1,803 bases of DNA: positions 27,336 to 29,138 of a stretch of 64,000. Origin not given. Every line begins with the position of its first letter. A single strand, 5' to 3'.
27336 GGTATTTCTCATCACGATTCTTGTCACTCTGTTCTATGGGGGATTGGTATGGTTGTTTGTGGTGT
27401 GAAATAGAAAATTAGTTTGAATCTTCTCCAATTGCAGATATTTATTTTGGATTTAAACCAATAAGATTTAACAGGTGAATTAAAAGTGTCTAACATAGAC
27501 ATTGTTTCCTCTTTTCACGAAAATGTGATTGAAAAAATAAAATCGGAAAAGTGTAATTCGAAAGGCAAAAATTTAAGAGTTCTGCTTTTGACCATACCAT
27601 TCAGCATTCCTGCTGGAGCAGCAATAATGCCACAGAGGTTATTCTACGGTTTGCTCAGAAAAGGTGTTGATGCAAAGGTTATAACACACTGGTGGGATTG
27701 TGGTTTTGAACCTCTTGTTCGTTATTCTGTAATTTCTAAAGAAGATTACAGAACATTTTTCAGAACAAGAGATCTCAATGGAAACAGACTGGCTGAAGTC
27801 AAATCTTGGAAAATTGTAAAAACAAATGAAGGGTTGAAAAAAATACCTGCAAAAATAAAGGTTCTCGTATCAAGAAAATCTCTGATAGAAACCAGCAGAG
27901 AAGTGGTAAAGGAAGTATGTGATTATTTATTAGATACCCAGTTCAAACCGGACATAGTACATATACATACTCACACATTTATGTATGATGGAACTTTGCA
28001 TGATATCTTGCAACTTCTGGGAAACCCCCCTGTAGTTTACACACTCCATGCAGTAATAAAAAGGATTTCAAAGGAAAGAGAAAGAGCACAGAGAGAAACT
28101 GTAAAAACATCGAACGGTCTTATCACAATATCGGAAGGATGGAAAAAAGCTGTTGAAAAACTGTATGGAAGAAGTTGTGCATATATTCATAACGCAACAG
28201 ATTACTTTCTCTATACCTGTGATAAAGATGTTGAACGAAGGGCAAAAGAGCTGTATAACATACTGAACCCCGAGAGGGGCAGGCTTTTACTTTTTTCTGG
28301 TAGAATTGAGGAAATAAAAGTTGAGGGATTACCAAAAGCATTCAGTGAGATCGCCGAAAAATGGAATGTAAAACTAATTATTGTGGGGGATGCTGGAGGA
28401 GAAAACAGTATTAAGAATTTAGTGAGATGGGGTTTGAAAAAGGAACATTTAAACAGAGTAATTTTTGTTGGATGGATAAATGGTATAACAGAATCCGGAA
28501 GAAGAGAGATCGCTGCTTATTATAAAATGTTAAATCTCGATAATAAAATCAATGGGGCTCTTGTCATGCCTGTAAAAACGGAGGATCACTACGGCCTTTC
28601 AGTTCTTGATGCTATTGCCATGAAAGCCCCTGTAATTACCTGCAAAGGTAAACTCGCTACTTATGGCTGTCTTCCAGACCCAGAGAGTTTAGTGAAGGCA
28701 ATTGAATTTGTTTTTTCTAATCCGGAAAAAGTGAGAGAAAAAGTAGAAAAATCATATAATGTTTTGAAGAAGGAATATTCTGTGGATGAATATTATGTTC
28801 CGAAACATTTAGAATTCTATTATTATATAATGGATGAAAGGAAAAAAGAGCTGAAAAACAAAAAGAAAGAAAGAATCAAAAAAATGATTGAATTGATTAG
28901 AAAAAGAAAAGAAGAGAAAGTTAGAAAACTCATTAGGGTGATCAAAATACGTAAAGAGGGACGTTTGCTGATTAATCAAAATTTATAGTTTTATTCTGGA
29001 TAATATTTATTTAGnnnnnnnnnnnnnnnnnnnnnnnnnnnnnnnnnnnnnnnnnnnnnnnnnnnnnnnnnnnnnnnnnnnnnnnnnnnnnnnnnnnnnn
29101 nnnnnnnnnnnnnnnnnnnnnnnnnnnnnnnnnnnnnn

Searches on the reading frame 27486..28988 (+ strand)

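Call 40: search_protein_families(library=pfam, proteins=[window:27486-28988:+], max_evalue=0.00001)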
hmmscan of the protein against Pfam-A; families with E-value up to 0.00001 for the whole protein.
window:27486-28988:+ (500 aa): 3 families
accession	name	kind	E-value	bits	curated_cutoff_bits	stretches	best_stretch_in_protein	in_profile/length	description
PF13439.12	Glyco_transf_4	-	2.5e-10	41.1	28.5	1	152-239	70-167/170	Glycosyltransferase Family 4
PF13692.12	Glyco_trans_1_4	-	9.7e-10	39.3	27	1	266-407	2-137/142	Glycosyl transferases group 1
PF00534.26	Glycos_transf_1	-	1.7e-09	37.9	26.4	1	261-387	11-123/172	Glycosyl transferases group 1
